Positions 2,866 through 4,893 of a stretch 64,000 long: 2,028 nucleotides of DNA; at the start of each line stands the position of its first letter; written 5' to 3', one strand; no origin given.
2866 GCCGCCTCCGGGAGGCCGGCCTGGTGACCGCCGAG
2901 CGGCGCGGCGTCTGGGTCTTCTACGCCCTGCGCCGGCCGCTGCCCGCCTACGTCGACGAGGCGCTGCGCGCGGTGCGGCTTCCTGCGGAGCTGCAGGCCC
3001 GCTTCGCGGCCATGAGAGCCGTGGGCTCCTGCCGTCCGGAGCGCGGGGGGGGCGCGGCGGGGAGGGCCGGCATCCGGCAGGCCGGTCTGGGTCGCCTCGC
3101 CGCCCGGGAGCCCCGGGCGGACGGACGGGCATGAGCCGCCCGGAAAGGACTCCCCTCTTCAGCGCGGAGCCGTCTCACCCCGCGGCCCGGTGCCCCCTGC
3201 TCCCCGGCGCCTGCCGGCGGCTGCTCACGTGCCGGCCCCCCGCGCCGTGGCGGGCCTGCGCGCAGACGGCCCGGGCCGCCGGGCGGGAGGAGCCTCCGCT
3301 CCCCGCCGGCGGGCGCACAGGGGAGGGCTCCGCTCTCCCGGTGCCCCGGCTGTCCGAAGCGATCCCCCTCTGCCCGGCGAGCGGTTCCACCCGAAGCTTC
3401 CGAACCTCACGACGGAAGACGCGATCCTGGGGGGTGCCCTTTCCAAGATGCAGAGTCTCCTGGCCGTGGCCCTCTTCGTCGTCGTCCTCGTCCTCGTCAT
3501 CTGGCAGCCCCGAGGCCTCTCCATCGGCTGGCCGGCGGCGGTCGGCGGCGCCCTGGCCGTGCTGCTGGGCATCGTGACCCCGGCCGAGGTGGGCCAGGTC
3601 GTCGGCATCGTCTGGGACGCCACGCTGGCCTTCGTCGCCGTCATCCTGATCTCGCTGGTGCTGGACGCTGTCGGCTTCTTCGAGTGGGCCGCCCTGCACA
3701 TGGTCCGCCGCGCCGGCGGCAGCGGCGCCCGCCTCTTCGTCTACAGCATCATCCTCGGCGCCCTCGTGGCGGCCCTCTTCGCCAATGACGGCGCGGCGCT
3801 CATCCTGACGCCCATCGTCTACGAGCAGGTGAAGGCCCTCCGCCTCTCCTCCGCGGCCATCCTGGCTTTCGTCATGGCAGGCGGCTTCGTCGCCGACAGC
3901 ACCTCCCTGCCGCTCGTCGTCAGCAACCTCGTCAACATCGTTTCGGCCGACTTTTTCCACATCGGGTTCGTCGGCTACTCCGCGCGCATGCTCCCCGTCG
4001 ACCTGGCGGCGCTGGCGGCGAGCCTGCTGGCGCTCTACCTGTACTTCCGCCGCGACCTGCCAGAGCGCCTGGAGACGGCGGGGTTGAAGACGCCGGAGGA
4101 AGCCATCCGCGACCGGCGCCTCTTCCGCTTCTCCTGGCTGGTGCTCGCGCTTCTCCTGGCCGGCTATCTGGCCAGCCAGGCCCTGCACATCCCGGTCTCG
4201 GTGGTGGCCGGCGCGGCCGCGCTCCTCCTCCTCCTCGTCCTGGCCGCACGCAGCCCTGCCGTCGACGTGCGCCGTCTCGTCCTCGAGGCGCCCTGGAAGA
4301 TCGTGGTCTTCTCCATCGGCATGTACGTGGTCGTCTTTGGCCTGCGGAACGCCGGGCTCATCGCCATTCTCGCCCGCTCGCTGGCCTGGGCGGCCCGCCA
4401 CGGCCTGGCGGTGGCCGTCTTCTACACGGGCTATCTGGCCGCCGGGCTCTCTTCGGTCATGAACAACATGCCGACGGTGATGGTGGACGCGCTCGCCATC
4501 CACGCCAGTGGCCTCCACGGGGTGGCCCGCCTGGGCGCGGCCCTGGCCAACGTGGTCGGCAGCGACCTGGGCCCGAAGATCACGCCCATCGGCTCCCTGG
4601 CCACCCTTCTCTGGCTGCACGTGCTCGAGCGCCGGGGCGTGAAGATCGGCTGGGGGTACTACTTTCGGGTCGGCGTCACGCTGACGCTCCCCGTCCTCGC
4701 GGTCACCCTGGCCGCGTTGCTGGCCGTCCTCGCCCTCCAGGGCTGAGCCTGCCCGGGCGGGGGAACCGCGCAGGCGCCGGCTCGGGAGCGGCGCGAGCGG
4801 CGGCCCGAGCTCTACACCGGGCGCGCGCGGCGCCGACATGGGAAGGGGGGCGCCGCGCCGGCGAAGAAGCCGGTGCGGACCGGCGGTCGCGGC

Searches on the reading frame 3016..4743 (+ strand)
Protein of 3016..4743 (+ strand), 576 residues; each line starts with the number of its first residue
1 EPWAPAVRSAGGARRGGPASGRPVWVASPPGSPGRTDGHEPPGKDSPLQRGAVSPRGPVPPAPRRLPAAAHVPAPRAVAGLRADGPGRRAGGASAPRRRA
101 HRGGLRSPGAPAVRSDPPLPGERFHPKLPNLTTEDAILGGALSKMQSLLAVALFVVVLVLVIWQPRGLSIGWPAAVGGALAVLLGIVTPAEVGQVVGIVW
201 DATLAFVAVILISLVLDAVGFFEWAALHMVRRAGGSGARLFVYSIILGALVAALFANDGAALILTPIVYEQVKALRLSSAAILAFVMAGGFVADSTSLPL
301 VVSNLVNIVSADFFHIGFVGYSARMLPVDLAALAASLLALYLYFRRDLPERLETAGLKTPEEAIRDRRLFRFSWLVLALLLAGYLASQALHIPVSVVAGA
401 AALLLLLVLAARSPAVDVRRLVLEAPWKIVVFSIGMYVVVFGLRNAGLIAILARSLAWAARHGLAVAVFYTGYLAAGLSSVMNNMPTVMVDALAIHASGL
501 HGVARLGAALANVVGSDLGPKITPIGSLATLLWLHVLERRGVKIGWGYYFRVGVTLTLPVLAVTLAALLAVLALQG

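Call 78: search_protein_families(library=pfam, proteins=[window:3016-4743:+], max_evalue=0.0001)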
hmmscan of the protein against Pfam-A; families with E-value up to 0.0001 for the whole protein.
window:3016-4743:+ (576 aa): 2 families
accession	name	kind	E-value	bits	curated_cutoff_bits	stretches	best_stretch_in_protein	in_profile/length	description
PF02040.21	ArsB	-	9.8e-157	523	22.2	1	149-569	1-420/423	Arsenical pump membrane protein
PF03600.22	CitMHS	-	1.3e-52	179.5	31.9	1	158-512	1-333/336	Citrate transporter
